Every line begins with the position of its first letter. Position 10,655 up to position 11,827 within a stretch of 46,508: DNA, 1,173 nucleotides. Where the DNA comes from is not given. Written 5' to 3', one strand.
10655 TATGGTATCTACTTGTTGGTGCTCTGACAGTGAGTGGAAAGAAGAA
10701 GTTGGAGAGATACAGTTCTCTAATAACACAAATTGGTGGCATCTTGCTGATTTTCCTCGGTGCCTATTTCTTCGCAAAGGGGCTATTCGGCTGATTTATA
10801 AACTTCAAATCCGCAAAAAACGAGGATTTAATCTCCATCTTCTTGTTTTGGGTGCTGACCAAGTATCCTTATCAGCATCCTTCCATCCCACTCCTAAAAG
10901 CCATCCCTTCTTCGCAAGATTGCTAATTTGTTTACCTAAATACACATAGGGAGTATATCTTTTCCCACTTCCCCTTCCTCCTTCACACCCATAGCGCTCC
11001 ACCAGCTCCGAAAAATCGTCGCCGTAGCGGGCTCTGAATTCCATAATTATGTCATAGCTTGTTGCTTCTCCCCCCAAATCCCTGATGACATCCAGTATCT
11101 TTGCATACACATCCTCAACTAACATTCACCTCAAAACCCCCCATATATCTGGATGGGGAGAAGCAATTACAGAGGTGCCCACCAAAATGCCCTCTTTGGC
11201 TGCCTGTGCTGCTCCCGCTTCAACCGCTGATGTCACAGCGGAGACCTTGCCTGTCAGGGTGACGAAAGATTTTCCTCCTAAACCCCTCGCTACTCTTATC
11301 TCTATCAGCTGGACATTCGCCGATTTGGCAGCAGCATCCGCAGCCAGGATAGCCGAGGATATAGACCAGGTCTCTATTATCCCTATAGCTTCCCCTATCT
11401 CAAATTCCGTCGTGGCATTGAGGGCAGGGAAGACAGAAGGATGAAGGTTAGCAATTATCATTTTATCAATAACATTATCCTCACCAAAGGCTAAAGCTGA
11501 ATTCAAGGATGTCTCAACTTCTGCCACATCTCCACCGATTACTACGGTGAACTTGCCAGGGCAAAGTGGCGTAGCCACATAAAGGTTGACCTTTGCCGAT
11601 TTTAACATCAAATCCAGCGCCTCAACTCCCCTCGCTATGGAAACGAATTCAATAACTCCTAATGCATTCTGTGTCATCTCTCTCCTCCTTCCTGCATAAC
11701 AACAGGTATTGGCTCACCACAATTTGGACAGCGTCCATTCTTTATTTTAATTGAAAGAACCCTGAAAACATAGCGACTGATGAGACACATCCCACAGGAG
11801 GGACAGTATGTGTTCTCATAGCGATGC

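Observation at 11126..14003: PduS/PduT-type electron-transfer pair in a microcompartment that has no B12-dependent enzyme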

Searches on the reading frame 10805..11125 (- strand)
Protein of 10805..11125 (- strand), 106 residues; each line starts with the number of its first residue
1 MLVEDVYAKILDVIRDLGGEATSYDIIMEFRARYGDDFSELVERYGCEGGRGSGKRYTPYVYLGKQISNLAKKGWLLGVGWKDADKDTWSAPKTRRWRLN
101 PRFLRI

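Call 4: search_protein_families(library=pfam, proteins=[window:10805-11125:-], max_evalue=0.01)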
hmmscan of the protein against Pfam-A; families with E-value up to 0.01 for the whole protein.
window:10805-11125:- (106 aa): 0 families

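Call 5: search_protein_families(library=ncbifam, proteins=[window:10805-11125:-], max_evalue=0.01)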
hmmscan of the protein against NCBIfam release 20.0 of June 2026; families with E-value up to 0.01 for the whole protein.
window:10805-11125:- (106 aa): 0 families

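Call 39: find_homologous_proteins(query=window:10805-11125:-, max_evalue=0.001)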
Query window:10805-11125:- (106 aa): 9 proteins with E <= 0.001 among 10 candidates.
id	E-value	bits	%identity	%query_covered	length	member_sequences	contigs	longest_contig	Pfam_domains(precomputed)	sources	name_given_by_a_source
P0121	1.3e-66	240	100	100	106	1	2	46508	-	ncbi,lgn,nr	ncbi:hypothetical protein H5T87_02205 [bacterium]|nr:hypothetical protein [bacterium]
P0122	1.2e-49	185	72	100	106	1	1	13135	-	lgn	-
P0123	3.4e-49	184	73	100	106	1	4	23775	-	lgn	-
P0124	4.4e-49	184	73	98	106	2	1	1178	-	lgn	-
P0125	1.8e-48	182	71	98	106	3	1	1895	-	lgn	-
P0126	2.1e-48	181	71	100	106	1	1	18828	-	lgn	-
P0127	2.0e-46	175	69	98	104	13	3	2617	-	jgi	jgi:hypothetical protein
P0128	9.8e-45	170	68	100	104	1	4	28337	-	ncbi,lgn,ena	ncbi:MAG: hypothetical protein ACPLPS_01570 [bacterium]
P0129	2.8e-26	110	72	61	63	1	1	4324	-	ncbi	ncbi:MAG: hypothetical protein ACPL7E_01570, partial [bacterium]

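Call 47: predict_structure(alignment_id=A1)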
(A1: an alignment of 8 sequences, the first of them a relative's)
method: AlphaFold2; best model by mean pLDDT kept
length: 106 residues; sequences in the alignment: 8
mean_pLDDT: 65.7   pTM: 0.60
mean pLDDT of the five models: 65.7, 64.5, 62.3, 61.7, 61.2
residues with pLDDT >= 90: 5; 70-90: 49; 50-70: 24; < 50: 28
segments of 3 or more residues with pLDDT < 50: 48-52, 85-106
pLDDT, mean of each block of 10 residues (from residue 1): 73 84 86 86 59 59 82 67 48 34 31
secondary structure, 60 per line:
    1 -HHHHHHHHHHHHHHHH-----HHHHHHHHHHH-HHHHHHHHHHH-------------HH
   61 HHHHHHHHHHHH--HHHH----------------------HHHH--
elements in order: H2-17 H23-33 H35-45 H59-72 H75-78 H101-104

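Call 49: fold_search(model_id=the predicted structure, library=pdb)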
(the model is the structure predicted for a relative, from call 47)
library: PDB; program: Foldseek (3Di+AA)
matches with E <= 10: 18; with E <= 0.001: 0
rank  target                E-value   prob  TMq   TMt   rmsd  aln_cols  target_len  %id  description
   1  7o9f_A                3.3e+00  0.05  0.19  0.09  10.0        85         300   18  Bacillus subtilis Ffh in complex with ppGpp (released 2022-02-02)
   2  6lea_A                6.3e+00  0.06  0.27  0.28   9.8        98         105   19  Structure of FliS chaperone in complex with flagellin and HP1076 (released 2020-05-13)
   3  7q83_D                7.0e+00  0.04  0.25  0.19  13.0       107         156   17  Crystal structure of S. cerevisiae Sso2 in complex with the pleckstrin homology domain of Sec3 (released 2022-08-31)
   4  6v1v_B                7.0e+00  0.03  0.20  0.04  17.1        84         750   13  VIP3B (VIP3B_2160) adapted for crystallization (released 2019-12-18)
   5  2fbq                  7.7e+00  0.03  0.22  0.14  11.3       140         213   11  The crystal structure of transcriptional regulator PA3006 (released 2005-12-20)
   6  5b7i_B                7.7e+00  0.02  0.19  0.18  12.3        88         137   14  Cas3-AcrF3 complex (released 2016-07-06)
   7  2zue_A                8.2e+00  0.04  0.23  0.06  15.1        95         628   13  Crystal structure of Pyrococcus horikoshii arginyl-tRNA synthetase complexed with tRNA(Arg) and an ATP analog (ANP) (released 2009-08-18)
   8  8esw_A5               8.2e+00  0.03  0.21  0.19  14.0       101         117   18  Structure of mitochondrial complex I from Drosophila melanogaster, Flexible-class 1 (released 2023-03-29)
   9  6vj4                  8.2e+00  0.03  0.18  0.13   9.4        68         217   15  1.70 Angstrom Resolution Crystal Structure of Peptidylprolyl Isomerase (PrsA) from Bacillus anthracis (released 2020-02-05)
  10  3k1i_B                8.6e+00  0.05  0.28  0.29   7.9        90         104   22  Crystal strcture of FliS-HP1076 complex in H. pylori (released 2010-06-30)
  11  7q83_B                9.1e+00  0.04  0.26  0.19  11.3        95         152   16  Crystal structure of S. cerevisiae Sso2 in complex with the pleckstrin homology domain of Sec3 (released 2022-08-31)
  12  7tut_8                9.1e+00  0.02  0.19  0.13  14.0        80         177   14  Structure of the rabbit 80S ribosome stalled on a 4-TMD Rhodopsin intermediate in complex with the multipass transloco (released 2022-10-19)
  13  7wio_MODEL_1_A        9.6e+00  0.05  0.25  0.21   8.7        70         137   10  NMR structure of N-terminal domain of Triconephila clavipes of major ampullate spidroin 1 (released 2023-03-15)
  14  5uqu_A                9.6e+00  0.05  0.27  0.09  11.2        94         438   16  Crystal structure of mutant 2-methylcitrate synthase (mcsAG352A) from Aspergillus fumigatus (released 2018-02-14)
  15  6s33_B                9.6e+00  0.03  0.22  0.19  10.1        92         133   14  Ligand binding domain of the P. putida receptor PcaY_PP in complex with Protocatechuate (released 2020-10-21)
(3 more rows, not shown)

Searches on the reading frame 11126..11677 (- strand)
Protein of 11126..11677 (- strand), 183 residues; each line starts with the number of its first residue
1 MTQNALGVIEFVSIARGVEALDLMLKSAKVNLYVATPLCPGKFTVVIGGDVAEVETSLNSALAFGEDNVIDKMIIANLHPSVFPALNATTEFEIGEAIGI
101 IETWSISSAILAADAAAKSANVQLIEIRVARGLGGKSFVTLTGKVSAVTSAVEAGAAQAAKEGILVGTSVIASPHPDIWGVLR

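Call 4: search_protein_families(library=pfam, proteins=[window:11126-11677:-], max_evalue=0.01)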
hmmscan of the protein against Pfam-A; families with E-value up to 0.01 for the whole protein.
window:11126-11677:- (183 aa): 1 family
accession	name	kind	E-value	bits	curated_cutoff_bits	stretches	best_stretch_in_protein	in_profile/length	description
PF00936.24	BMC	-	3.3e-44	149.2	24.5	2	97-174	1-75/75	BMC domain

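Call 5: search_protein_families(library=ncbifam, proteins=[window:11126-11677:-], max_evalue=0.01)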
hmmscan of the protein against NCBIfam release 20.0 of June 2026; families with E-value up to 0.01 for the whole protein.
window:11126-11677:- (183 aa): 7 families
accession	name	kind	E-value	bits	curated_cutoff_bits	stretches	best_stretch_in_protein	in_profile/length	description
TIGR02526.1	eut_PduT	equivalog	7.4e-36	123.5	250.3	1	3-176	2-176/182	ethanolamine utilization microcompartment shell protein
NF012018.0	PRK15474.1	equivalog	1.5e-17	63.7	133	2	96-181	2-85/97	ethanolamine utilization microcompartment protein EutM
NF053791.1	BMC_CsoS1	equivalog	2.2e-17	63.1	166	2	93-182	4-92/93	alpha-carboxysome major shell protein CsoS1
NF012010.0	PRK15466.1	equivalog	7.6e-17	61.9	218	2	4-63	3-62/166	ethanolamine utilization microcompartment protein EutK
NF053792.1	beta_CO2some_O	equivalog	8.8e-16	58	270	1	96-179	7-88/205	beta-carboxysome assembly protein CcmO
NF011944.0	PRK15415.1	equivalog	4.7e-05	22.8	173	1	73-154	58-142/269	propanediol utilization microcompartment protein PduB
TIGR04501.1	microcomp_PduB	equivalog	0.00016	21.3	310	1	86-156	130-203/225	microcompartment protein PduB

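Call 26: search_solved_structures(query=window:11126-11677:-, show_alignments=2, max_evalue=1e-10)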
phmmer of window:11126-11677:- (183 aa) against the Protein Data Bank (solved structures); distinct sequences matched with E-value up to 1e-10: 15.
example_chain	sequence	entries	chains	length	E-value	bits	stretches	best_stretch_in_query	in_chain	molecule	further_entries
3nwg_A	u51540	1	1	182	3.4e-49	170.5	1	4-177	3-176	Microcompartments protein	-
3pac_A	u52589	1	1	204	2.7e-46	161.1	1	4-180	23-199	Shell protein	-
3n79_A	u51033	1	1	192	8.2e-44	153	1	4-180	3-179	PduT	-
4nwn_A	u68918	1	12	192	7.5e-42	146.6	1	4-180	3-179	Uncharacterized protein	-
3vcd_A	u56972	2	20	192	1.4e-41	145.8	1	4-180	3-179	Propanediol utilization polyhedral body protein PduT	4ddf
8t6n_A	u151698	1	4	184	5.6e-41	143.8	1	4-180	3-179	T33-27.1 : B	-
6fdb_A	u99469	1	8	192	2.6e-38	135.1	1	4-180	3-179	Propanediol utilization protein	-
5dii_A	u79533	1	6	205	4.8e-23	85.5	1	4-158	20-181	Microcompartments protein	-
8ui2_A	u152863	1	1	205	1.1e-22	84.3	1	4-180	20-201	T33-ml28-redesigned-tandem-BMC-T-fold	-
5dih_A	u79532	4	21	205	1.4e-21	80.7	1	4-158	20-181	Microcompartments protein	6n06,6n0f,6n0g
8ukm_A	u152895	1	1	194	2.6e-20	76.6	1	5-180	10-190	T33-ml30-redesigned-tandem-BMC-T-fold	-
8un1_B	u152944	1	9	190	4.2e-20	75.9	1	4-158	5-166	T33-ml23-redesigned-tandem-BMC-T-fold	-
8uf0_B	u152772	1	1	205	5.4e-20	75.5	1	4-158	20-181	T33-ml23-redesigned-tandem-BMC-T-fold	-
6ner_A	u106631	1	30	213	1.9e-14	57.5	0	60-179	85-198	BMC-H tandem fusion protein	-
4rbv_A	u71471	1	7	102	4.2e-12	49.9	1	96-182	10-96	Propanediol utilization protein PduA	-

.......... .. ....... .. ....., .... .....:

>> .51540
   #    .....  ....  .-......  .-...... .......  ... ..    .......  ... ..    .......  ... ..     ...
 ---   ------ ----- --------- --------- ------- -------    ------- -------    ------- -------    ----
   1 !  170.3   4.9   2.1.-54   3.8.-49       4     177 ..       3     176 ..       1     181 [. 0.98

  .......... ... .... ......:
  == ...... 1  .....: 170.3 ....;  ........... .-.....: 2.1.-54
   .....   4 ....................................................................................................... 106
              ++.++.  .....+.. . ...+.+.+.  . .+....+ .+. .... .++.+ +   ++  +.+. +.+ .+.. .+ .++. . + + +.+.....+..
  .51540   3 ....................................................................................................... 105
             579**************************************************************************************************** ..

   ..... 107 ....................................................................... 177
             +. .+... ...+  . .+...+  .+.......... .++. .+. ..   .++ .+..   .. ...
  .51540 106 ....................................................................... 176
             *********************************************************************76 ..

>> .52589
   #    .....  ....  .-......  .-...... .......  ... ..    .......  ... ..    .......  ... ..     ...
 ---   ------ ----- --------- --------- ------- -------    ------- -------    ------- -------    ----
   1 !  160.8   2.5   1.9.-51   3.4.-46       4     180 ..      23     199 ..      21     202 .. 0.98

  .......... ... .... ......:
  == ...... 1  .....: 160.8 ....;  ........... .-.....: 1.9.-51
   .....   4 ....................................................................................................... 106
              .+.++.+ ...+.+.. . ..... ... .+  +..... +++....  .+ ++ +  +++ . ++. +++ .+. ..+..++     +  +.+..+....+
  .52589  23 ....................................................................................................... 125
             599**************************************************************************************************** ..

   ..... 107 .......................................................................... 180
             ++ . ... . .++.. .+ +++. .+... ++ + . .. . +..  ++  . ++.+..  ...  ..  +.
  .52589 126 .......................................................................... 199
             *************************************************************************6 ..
